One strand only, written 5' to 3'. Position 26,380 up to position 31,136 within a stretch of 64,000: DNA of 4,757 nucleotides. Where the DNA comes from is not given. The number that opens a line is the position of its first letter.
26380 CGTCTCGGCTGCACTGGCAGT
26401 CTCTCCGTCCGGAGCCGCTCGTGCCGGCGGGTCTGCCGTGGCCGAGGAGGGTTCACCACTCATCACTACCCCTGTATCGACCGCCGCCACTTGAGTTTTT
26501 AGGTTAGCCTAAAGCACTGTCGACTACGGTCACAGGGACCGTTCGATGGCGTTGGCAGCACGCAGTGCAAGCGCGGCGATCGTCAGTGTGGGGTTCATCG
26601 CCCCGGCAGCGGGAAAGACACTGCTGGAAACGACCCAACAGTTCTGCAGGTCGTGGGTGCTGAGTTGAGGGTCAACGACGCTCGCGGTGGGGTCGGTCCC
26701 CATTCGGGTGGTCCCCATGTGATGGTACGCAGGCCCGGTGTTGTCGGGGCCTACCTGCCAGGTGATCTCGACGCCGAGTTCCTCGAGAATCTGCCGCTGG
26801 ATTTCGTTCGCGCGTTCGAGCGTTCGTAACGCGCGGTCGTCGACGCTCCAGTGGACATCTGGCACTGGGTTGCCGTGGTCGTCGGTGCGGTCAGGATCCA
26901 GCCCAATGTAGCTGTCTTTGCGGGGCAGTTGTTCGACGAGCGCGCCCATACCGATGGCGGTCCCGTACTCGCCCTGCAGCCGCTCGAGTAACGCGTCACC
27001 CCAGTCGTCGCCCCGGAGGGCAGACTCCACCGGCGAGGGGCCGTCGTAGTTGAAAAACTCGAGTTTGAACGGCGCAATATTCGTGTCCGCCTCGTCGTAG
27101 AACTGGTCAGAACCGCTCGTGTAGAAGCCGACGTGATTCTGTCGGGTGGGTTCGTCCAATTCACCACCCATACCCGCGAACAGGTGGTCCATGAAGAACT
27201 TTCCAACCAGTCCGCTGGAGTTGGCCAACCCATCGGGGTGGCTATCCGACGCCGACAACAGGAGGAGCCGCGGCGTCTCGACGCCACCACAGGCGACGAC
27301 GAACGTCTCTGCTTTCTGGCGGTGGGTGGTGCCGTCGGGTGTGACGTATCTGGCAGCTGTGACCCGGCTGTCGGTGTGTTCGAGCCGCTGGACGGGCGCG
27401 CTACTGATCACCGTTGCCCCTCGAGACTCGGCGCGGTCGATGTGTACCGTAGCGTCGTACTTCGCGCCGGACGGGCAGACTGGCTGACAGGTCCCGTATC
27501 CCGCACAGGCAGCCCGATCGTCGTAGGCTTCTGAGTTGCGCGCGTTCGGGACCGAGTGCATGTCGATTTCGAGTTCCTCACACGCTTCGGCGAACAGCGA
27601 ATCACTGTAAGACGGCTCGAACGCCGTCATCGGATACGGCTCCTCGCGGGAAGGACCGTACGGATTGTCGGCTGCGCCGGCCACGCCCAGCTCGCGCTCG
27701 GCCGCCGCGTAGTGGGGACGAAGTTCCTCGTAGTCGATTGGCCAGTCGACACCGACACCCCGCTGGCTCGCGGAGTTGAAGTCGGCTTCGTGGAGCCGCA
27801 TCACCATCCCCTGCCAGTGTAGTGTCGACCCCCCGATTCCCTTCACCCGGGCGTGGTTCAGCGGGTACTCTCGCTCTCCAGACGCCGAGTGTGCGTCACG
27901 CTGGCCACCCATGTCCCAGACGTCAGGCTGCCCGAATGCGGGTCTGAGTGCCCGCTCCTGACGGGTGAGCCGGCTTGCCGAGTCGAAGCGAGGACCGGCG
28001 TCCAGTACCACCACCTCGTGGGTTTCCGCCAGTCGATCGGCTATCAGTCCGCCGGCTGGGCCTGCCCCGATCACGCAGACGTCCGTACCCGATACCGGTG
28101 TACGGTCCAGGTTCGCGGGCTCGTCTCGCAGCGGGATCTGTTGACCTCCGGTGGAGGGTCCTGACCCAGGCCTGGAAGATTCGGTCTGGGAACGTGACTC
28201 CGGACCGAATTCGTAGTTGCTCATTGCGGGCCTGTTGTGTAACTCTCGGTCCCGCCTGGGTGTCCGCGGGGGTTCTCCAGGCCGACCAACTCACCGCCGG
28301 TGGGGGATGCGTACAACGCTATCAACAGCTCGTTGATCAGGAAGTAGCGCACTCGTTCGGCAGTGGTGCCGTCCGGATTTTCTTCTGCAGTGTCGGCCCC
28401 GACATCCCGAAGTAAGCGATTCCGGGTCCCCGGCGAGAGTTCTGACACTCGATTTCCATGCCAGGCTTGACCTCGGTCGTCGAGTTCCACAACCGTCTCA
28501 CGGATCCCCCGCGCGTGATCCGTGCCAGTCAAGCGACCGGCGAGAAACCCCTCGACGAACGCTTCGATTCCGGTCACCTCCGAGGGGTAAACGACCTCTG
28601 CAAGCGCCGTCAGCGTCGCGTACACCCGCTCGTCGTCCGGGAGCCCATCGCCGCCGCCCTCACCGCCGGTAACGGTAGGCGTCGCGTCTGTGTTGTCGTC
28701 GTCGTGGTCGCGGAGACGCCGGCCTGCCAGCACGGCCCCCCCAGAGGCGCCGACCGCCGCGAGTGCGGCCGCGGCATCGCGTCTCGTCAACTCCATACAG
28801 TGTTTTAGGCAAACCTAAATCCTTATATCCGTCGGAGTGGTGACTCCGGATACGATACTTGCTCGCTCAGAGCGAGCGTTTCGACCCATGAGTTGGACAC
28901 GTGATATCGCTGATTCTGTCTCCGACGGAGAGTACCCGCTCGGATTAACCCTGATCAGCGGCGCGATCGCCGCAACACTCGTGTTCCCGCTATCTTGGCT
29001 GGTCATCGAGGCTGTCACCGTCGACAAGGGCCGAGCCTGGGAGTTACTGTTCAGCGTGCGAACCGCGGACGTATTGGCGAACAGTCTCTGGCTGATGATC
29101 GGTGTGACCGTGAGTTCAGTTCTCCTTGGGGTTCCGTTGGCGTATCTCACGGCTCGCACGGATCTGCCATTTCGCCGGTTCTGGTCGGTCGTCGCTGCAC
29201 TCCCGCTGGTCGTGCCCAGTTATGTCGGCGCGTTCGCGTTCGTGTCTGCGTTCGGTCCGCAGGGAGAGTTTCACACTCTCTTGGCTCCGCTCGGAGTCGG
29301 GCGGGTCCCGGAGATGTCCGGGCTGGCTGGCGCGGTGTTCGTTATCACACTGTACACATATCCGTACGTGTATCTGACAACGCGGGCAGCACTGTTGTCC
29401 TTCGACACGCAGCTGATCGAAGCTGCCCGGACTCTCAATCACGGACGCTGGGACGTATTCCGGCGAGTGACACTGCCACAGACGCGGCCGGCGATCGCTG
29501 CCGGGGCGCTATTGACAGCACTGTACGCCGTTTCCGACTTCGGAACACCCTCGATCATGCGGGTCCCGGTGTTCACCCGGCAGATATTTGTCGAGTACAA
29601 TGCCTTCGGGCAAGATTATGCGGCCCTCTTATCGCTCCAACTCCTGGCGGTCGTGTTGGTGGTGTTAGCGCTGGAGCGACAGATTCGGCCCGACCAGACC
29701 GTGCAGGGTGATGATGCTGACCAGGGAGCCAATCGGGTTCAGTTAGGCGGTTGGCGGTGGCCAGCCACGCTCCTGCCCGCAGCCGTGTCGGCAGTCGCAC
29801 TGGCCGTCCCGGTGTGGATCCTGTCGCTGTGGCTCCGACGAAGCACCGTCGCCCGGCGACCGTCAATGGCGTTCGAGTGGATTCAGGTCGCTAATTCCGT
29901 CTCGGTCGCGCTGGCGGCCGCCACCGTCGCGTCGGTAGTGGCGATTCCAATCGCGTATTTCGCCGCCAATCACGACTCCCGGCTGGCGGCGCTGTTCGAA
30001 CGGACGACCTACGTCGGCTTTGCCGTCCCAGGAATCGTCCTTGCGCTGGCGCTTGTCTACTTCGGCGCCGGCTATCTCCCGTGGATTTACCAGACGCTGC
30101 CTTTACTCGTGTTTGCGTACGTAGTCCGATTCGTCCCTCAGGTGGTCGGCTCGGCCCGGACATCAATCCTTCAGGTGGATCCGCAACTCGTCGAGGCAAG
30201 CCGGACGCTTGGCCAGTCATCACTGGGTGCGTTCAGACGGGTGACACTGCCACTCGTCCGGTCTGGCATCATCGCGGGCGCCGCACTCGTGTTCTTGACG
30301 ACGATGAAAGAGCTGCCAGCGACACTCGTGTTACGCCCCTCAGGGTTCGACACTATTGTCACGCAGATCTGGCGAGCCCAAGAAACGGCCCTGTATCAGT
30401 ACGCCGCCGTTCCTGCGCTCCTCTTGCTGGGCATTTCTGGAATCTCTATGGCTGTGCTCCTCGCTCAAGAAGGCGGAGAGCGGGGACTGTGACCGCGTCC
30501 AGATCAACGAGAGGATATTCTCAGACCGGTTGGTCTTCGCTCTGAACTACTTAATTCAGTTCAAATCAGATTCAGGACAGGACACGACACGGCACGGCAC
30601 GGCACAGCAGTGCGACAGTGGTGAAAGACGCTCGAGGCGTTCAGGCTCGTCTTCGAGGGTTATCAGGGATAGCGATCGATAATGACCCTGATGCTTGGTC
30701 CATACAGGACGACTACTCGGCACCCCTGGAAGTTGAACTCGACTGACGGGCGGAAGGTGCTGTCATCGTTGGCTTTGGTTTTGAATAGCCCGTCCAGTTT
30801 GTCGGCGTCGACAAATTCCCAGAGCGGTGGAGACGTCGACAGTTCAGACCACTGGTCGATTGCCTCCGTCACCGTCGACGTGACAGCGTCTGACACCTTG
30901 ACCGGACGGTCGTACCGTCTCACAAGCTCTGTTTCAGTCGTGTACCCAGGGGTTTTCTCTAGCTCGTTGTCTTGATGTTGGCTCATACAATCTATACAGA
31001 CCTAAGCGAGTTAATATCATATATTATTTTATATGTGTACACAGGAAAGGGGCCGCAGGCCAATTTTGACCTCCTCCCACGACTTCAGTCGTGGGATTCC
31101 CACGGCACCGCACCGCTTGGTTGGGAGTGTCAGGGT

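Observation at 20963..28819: Shared promoter palindrome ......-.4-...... (iron-box-like) defines a putative seven-gene regulon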

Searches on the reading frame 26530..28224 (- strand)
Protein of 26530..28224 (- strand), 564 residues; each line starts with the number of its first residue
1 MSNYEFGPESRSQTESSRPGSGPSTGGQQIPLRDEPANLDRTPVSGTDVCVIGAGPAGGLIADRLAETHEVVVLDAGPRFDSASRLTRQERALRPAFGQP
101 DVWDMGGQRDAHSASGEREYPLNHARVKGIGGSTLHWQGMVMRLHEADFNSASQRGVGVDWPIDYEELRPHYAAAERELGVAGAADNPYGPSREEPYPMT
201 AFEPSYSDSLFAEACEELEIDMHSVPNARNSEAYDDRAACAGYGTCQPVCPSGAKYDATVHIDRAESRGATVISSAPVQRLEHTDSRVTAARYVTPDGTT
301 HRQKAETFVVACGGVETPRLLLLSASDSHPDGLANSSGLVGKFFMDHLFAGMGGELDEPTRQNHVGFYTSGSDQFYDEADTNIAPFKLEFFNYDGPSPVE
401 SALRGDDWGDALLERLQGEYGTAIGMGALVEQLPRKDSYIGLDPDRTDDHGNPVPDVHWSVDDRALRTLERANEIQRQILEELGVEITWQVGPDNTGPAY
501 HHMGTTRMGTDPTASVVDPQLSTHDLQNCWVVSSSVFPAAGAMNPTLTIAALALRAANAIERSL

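Call 9: search_protein_families(library=pfam, proteins=[window:26530-28224:-])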
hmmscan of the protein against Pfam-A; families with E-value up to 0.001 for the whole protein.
window:26530-28224:- (564 aa): 5 families
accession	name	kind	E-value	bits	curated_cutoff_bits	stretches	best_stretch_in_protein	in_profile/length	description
PF05199.19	GMC_oxred_C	-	9.1e-25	88.3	24.6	1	434-553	1-139/139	GMC oxidoreductase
PF00732.25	GMC_oxred_N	-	4.2e-15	56.6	23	1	126-348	23-217/218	GMC oxidoreductase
PF01266.30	DAO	-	6.9e-10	39.4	27.9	1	263-321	157-209/353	FAD dependent oxidoreductase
PF01494.25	FAD_binding_3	-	2.9e-06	27.2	22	0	260-317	105-161/349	FAD binding domain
PF00890.30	FAD_binding_2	-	0.00013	21.8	20.4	0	260-317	147-206/414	FAD binding domain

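Call 68: search_protein_families(library=ncbifam, proteins=[window:26530-28224:-], max_evalue=0.00001)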
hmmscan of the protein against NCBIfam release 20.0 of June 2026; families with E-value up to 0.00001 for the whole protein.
window:26530-28224:- (564 aa): 7 families
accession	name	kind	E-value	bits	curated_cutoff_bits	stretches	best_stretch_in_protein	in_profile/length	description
NF002550.0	PRK02106.1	subfamily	9.6e-22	77.2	605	2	47-324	6-270/563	choline dehydrogenase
TIGR03970.1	mycofact_MftG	equivalog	4.8e-21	75.3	387.45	2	47-325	1-264/487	mycofactocin dehydrogenase MftG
TIGR01810.1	betA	equivalog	6e-16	58.2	732.1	1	48-325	1-264/532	choline dehydrogenase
TIGR02462.1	pyranose_ox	equivalog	2.3e-15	56.5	544.9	1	497-562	480-545/548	pyranose oxidase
TIGR04542.1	GMC_mycofac_2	equivalog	5.7e-14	52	400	1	48-153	1-96/425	mycofactocin system GMC family oxidoreductase MftG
NF058674.1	CholsOxChoxAB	equivalog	6.2e-11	41.5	850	1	499-560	471-532/535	cholesterol oxidase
NF006130.0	PRK08274.1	equivalog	3.9e-07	29.2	369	0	261-322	138-199/467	FAD-dependent tricarballylate dehydrogenase TcuA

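Call 74: search_solved_structures(query=window:26530-28224:-, max_evalue=1e-10)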
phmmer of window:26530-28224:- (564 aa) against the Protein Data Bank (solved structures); distinct sequences matched with E-value up to 1e-10: 13.
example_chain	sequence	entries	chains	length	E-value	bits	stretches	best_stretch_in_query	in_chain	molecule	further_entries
8hdd_A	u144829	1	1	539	6.3e-78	265.9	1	43-562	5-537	Glucose dehydrogenase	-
6a2u_B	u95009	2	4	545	6.6e-78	265.9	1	43-562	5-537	Glucose dehydrogenase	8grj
8xcm_A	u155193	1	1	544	7.4e-78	265.7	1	46-561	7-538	Fructose dehydrogenase large subunit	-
8k6k_A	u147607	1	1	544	8.7e-78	265.5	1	46-561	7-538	Fructose dehydrogenase (N1146A) large subunit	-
7w2j_A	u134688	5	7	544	8.8e-78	265.5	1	46-561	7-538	Fructose dehydrogenase large subunit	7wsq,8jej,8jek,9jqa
8k6j_A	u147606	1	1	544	1.1e-76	261.8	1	46-561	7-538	Fructose dehydrogenase (H1147A) large subunit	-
8xcn_A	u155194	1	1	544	1.2e-76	261.7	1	46-561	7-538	Fructose dehydrogenase large subunit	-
9fl2_A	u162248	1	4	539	1e-15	60.6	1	272-562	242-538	pyranose oxidase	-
7qf8_A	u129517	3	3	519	9.2e-14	54.1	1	420-561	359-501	GMC oxidoreductase family protein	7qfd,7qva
8qve_A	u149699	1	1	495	2.2e-12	49.6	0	423-560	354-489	Pyranose oxidase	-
7dve_A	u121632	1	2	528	2.8e-12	49.2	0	421-560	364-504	6'''-hydroxyparomomycin C oxidase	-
9lq0_A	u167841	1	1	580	4.2e-11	45.3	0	48-338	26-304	Oxygen-dependent choline dehydrogenase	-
8b7s_A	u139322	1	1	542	8.9e-11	44.3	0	498-561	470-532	Chloramphenicol-inactivating oxidoreductase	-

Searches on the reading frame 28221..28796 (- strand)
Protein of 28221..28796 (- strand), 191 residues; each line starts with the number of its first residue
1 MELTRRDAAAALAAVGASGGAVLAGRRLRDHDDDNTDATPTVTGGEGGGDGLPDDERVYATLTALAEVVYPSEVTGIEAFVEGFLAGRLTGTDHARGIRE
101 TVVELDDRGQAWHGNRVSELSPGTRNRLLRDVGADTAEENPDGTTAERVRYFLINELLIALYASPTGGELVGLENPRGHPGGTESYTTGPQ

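Call 9: search_protein_families(library=pfam, proteins=[window:28221-28796:-])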
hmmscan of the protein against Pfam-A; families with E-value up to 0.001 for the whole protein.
window:28221-28796:- (191 aa): 1 family
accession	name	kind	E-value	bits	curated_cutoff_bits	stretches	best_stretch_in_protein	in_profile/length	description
PF13618.11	Gluconate_2-dh3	-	9.8e-08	32.9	23.4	1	59-181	4-135/135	Gluconate 2-dehydrogenase subunit 3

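Call 68: search_protein_families(library=ncbifam, proteins=[window:28221-28796:-], max_evalue=0.00001)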
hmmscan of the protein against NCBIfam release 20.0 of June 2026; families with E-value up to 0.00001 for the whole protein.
window:28221-28796:- (191 aa): 0 families

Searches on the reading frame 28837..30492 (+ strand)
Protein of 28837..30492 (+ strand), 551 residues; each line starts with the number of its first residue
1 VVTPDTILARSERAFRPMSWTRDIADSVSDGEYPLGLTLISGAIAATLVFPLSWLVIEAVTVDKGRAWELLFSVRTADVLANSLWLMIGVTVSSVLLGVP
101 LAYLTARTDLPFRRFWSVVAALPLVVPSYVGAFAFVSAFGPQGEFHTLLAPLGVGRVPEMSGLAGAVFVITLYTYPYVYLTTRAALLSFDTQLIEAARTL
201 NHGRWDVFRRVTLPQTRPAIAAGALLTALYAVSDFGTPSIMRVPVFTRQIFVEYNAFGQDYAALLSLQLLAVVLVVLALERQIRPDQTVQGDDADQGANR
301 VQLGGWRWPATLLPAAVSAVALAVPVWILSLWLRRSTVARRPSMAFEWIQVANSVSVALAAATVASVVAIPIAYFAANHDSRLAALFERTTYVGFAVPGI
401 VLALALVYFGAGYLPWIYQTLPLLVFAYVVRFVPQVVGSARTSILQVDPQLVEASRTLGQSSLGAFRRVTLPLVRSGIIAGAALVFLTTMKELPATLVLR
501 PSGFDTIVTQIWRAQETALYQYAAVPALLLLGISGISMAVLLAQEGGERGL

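Call 9: search_protein_families(library=pfam, proteins=[window:28837-30492:+])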
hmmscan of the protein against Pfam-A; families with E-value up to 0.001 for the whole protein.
window:28837-30492:+ (551 aa): 1 family
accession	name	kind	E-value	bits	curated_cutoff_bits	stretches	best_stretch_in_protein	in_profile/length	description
PF00528.27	BPD_transp_1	-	1.8e-31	109.8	26.4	2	98-277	1-172/184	Binding-protein-dependent transport system inner membrane component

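Call 68: search_protein_families(library=ncbifam, proteins=[window:28888-30492:+], max_evalue=0.00001)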
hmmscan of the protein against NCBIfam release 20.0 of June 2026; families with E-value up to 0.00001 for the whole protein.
window:28888-30492:+ (534 aa): 28 families (the best 25 are shown)
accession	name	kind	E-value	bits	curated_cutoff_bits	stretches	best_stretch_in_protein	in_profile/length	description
TIGR03262.1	PhnU2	equivalog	4.6e-39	134.5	593.25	2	23-270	10-260/546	putative 2-aminoethylphosphonate ABC transporter permease subunit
NF040839.1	tungstate_WtpB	equivalog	1.6e-35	123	340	2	31-266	17-247/251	tungstate ABC transporter permease WtpB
TIGR02141.1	modB_ABC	equivalog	2.6e-33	115.4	182.6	2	70-265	7-204/208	molybdate ABC transporter permease subunit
TIGR01581.1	Mo_ABC_porter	hypoth_equivalog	2e-31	109.3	210.3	2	46-259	6-222/225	ABC transporter permease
TIGR00969.1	3a0106s02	subfamily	7.3e-28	97.8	240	2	15-263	17-266/272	sulfate ABC transporter permease subunit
TIGR03226.1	PhnU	equivalog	6.3e-27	94.8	283.45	2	26-246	51-281/311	2-aminoethylphosphonate ABC transporter permease subunit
NF011624.0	PRK15050.1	equivalog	1.9e-26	92.9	247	2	27-262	35-276/297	2-aminoethylphosphonate ABC transporter permease subunit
NF006939.0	PRK09421.1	equivalog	2.3e-26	92.6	262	2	61-262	10-211/230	molybdate ABC transporter permease subunit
TIGR02139.1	permease_CysT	equivalog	4.3e-24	85.5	246.1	2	19-261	10-253/265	sulfate ABC transporter permease subunit CysT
NF007044.0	PRK09497.1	equivalog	1.2e-23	84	348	2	52-218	54-222/285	spermidine/putrescine ABC transporter permease PotB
NF007047.0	PRK09500.1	equivalog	4.8e-19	69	326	2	335-497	61-221/257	spermidine/putrescine ABC transporter permease PotC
TIGR03255.1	PhnV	equivalog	6.1e-19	68.7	358.7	2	330-524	64-261/270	2-aminoethylphosphonate ABC transport system, membrane component PhnV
NF007963.0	PRK10683.1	equivalog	1.4e-18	67.4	489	2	408-477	187-257/317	putrescine ABC transporter permease PotH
NF008208.0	PRK10971.1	equivalog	9.1e-17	61.4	415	1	27-260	24-260/277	sulfate/thiosulfate ABC transporter permease CysT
TIGR02140.1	permease_CysW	equivalog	6.1e-16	58.7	329.1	1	27-260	13-251/261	sulfate ABC transporter permease subunit CysW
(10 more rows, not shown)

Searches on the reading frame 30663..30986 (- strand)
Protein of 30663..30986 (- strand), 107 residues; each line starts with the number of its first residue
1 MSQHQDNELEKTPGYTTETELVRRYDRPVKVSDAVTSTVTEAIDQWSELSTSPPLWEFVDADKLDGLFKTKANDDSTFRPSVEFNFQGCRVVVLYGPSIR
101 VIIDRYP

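Call 12: search_protein_families(library=pfam, proteins=[window:30663-30986:-])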
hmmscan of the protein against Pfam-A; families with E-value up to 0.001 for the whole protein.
window:30663-30986:- (107 aa): 1 family
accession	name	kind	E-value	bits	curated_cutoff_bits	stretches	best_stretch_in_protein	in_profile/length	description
PF18545.6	HalOD1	-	1e-09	38.9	26.3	1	31-101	5-72/74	Halobacterial output domain 1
